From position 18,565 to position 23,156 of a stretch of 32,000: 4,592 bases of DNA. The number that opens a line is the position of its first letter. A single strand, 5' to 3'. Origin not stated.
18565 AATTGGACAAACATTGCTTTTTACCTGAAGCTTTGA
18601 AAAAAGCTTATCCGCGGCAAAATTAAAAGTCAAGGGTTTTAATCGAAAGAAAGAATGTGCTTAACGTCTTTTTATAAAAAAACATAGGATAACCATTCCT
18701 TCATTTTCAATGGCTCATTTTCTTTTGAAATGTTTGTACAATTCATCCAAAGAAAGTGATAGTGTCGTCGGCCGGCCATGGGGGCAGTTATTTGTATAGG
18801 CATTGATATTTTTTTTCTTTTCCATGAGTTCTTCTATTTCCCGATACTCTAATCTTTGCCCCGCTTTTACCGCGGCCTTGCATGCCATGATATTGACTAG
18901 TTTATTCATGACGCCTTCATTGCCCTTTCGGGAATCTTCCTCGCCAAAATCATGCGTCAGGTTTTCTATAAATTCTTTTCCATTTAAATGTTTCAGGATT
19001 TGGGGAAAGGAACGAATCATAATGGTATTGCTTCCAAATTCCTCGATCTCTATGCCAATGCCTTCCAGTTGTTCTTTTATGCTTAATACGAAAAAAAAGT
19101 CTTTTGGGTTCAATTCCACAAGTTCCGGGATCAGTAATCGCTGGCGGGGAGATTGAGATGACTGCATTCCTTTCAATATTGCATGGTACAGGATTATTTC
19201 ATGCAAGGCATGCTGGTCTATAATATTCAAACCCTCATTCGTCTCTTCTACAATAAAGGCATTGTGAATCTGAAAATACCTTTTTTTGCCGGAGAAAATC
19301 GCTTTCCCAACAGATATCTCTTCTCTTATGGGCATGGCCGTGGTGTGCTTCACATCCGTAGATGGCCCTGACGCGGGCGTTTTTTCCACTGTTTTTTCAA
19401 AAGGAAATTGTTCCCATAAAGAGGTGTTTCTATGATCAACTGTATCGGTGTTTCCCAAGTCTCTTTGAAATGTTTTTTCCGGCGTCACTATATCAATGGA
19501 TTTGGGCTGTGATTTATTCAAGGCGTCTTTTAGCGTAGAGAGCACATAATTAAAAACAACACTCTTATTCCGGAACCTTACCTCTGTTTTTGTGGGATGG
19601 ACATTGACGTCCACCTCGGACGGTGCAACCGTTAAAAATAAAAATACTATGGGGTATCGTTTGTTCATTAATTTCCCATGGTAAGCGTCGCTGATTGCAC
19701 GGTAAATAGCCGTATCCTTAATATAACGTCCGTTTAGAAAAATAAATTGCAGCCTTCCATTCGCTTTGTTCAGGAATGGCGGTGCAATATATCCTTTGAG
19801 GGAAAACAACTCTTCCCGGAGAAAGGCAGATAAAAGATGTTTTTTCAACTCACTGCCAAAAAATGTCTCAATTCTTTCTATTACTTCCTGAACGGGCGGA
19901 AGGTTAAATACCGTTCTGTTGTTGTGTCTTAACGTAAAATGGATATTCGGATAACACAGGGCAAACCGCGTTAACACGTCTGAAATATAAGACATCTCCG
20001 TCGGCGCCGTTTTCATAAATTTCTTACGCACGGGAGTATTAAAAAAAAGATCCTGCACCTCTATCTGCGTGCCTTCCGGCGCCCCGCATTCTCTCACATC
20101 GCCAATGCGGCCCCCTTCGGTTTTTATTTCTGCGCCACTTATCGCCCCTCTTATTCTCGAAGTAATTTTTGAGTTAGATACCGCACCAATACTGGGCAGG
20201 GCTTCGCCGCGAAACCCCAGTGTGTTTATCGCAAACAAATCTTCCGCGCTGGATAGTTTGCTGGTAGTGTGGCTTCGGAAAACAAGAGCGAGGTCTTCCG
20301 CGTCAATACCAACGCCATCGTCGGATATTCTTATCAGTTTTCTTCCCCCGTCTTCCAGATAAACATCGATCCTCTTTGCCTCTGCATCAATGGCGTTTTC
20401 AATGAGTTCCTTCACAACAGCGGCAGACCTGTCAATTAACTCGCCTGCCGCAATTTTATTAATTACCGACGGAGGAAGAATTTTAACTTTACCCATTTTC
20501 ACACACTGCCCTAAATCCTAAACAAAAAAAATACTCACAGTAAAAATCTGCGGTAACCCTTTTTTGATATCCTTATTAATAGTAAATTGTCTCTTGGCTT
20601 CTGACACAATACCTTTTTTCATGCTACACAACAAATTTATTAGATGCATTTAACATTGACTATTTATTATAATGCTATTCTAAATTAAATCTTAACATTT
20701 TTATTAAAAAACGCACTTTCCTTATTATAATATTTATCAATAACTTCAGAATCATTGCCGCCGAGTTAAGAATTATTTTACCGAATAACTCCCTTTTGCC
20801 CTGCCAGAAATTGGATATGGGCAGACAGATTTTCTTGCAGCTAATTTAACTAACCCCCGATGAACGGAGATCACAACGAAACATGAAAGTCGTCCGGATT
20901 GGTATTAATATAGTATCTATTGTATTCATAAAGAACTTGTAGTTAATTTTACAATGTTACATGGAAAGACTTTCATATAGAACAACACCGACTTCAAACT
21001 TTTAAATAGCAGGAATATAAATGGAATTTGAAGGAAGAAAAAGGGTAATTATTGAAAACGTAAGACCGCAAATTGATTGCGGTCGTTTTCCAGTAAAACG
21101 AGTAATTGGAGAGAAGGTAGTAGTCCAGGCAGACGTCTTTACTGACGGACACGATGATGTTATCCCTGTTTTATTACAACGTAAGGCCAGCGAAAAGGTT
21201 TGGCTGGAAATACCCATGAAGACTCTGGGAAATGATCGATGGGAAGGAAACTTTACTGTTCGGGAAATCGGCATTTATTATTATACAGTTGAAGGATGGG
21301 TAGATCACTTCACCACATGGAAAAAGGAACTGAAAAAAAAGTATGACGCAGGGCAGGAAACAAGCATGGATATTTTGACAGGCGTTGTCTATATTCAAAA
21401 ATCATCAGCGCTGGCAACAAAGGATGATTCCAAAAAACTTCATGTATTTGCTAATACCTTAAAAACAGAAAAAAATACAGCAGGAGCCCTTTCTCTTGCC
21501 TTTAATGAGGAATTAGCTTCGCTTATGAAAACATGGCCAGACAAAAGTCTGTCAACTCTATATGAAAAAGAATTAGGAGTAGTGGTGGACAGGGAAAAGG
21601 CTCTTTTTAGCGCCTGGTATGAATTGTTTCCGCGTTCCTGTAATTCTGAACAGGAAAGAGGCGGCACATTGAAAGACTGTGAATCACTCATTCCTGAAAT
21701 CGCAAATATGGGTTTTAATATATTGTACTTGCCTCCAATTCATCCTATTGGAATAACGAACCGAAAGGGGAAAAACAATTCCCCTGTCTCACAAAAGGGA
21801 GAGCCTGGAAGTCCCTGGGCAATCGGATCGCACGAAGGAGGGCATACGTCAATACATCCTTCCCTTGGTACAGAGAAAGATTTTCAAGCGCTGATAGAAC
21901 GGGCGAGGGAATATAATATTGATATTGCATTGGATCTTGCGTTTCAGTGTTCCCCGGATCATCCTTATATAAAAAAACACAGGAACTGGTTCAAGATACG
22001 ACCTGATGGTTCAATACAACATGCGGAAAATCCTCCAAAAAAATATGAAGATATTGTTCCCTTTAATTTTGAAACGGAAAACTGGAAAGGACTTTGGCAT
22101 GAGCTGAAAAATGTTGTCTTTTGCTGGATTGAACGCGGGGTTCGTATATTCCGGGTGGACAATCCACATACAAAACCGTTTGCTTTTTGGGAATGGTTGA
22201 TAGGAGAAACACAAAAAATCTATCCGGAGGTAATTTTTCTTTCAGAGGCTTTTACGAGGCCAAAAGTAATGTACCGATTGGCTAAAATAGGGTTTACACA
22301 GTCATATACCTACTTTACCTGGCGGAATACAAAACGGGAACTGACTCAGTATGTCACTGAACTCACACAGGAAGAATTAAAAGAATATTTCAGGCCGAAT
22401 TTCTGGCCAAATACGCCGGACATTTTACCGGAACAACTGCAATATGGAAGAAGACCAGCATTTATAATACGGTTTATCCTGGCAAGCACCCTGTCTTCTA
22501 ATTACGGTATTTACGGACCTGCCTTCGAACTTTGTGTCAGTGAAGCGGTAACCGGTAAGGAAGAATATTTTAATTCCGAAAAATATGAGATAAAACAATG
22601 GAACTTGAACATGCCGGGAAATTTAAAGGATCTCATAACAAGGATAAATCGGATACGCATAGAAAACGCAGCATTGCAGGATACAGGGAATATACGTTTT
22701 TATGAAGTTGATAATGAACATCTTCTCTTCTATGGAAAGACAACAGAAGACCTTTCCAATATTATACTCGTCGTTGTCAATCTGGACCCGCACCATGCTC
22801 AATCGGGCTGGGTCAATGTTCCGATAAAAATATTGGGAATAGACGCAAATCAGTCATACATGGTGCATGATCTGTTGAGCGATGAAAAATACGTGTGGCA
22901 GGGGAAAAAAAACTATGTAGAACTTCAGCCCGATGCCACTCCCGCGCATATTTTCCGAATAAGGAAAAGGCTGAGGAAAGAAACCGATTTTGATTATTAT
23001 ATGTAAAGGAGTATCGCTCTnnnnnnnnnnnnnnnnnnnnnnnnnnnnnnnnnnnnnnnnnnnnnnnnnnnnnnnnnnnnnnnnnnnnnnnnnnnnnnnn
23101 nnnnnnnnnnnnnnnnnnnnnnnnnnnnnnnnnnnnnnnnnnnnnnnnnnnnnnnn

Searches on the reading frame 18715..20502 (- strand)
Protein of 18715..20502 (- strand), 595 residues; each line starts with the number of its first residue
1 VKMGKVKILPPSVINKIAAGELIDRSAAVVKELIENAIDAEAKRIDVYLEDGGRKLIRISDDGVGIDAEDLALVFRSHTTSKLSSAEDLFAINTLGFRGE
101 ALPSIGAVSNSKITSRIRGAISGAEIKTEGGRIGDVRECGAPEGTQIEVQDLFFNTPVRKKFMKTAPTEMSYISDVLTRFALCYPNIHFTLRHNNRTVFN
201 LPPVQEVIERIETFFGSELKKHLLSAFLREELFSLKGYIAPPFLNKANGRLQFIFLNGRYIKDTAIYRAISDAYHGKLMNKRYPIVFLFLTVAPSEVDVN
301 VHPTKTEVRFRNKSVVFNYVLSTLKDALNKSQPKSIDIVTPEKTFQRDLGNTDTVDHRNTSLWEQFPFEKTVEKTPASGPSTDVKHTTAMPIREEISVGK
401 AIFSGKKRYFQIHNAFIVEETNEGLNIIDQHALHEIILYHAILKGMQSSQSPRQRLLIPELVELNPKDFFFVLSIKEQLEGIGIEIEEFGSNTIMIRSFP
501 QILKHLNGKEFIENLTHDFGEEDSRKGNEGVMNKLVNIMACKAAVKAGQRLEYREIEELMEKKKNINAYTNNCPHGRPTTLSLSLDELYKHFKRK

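Call 5: search_protein_families(library=pfam, proteins=[window:18715-20502:-])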
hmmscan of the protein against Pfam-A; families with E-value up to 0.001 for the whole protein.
window:18715-20502:- (595 aa): 4 families
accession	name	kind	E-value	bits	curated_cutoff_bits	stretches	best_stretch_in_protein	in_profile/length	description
PF08676.16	MutL_C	-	1.7e-35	122.3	25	1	411-551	3-142/142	MutL C terminal dimerisation domain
PF01119.25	DNA_mis_repair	-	1.1e-34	119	26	1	211-328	1-118/119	DNA mismatch repair protein, C-terminal domain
PF13589.12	HATPase_c_3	-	1.3e-11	45.1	25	1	27-126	4-103/137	Histidine kinase-, DNA gyrase B-, and HSP90-like ATPase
PF02518.31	HATPase_c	-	2.1e-09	38.2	26.4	1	28-80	8-63/111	Histidine kinase-, DNA gyrase B-, and HSP90-like ATPase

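Call 87: find_homologous_proteins(query=window:18715-20502:-, max_evalue=1e-120)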
Query window:18715-20502:- (595 aa): 2252 proteins with E <= 1e-120 among 8000 candidates; the best 120 are listed.
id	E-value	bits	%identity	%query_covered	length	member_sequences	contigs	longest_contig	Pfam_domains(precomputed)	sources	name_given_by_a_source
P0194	0.0e+0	1325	100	100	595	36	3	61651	PF01119.26,PF08676.17,PF02518.32,PF13589.13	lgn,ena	-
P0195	0.0e+0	1285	97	100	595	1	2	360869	PF01119.26,PF08676.17,PF02518.32,PF13589.13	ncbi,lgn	-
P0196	0.0e+0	1281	97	100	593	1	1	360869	PF01119.26,PF08676.17,PF02518.32,PF13589.13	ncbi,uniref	ncbi:DNA mismatch repair endonuclease MutL [Candidatus Kuenenia sp.]|uniref:DNA mismatch repair endo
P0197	0.0e+0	1122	85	100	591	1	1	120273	PF01119.26,PF08676.17,PF02518.32,PF13589.13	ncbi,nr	ncbi:MAG: DNA mismatch repair endonuclease MutL [Candidatus Kuenenia sp.]|nr:DNA mismatch repair end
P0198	0.0e+0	1110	84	100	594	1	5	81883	PF01119.26,PF08676.17,PF02518.32,PF13589.13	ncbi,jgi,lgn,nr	ncbi:MAG: DNA mismatch repair endonuclease MutL [Planctomycetes bacterium]|nr:DNA mismatch repair en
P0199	2.8e-264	896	69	100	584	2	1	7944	PF01119.26,PF08676.17,PF02518.32,PF13589.13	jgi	-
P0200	1.2e-263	894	66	100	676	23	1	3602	PF01119.26,PF08676.17,PF02518.32,PF13589.13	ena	-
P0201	4.9e-263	892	66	100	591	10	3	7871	PF01119.26,PF08676.17,PF02518.32,PF13589.13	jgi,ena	-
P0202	5.0e-261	885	66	100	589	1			PF01119.26,PF08676.17,PF02518.32,PF13589.13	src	-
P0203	5.7e-261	885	66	100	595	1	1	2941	PF01119.26,PF08676.17,PF02518.32,PF13589.13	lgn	-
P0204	7.7e-261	885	67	100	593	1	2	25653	PF01119.26,PF08676.17,PF02518.32,PF13589.13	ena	-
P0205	8.2e-261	884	67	100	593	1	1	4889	PF01119.26,PF08676.17,PF02518.32,PF13589.13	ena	-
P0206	9.7e-261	884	67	100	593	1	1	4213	PF01119.26,PF08676.17,PF02518.32,PF13589.13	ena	-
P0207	1.1e-260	884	67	100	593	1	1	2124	PF01119.26,PF08676.17,PF02518.32,PF13589.13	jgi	-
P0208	1.3e-260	884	66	100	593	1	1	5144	PF01119.26,PF08676.17,PF02518.32,PF13589.13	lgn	-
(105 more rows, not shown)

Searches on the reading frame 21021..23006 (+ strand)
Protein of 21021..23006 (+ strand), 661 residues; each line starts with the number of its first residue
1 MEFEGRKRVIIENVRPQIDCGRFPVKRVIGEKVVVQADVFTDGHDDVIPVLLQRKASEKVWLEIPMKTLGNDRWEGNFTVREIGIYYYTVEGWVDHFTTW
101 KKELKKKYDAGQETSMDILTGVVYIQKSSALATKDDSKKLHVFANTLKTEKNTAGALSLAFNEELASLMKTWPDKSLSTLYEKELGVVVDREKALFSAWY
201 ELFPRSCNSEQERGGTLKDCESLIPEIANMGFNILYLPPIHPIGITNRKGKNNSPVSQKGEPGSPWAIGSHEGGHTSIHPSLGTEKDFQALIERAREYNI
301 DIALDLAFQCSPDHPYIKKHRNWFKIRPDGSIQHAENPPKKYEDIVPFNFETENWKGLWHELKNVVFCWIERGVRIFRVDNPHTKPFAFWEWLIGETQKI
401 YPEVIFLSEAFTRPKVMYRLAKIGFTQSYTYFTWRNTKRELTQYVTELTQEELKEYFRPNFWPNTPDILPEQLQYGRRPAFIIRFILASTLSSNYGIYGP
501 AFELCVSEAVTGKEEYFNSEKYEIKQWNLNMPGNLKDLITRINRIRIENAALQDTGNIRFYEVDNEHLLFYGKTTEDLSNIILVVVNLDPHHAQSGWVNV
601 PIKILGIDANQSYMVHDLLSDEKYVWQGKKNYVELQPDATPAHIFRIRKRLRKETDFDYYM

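Call 5: search_protein_families(library=pfam, proteins=[window:21021-23006:+])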
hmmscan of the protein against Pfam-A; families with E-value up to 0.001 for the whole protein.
window:21021-23006:+ (661 aa): 3 families
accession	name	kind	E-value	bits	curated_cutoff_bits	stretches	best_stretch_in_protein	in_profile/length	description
PF11896.14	GlgE_dom_N_S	-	2.2e-55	188.2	25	1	7-191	1-179/179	Alpha-1,4-glucan:maltose-1-phosphate maltosyltransferase, domain N/S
PF21702.3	GLGE_C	-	1.8e-32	111.8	27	1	560-647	1-87/87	GLGE, C-terminal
PF00128.31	Alpha-amylase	-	1.4e-06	28.2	22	1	204-352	4-131/446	Alpha amylase, catalytic domain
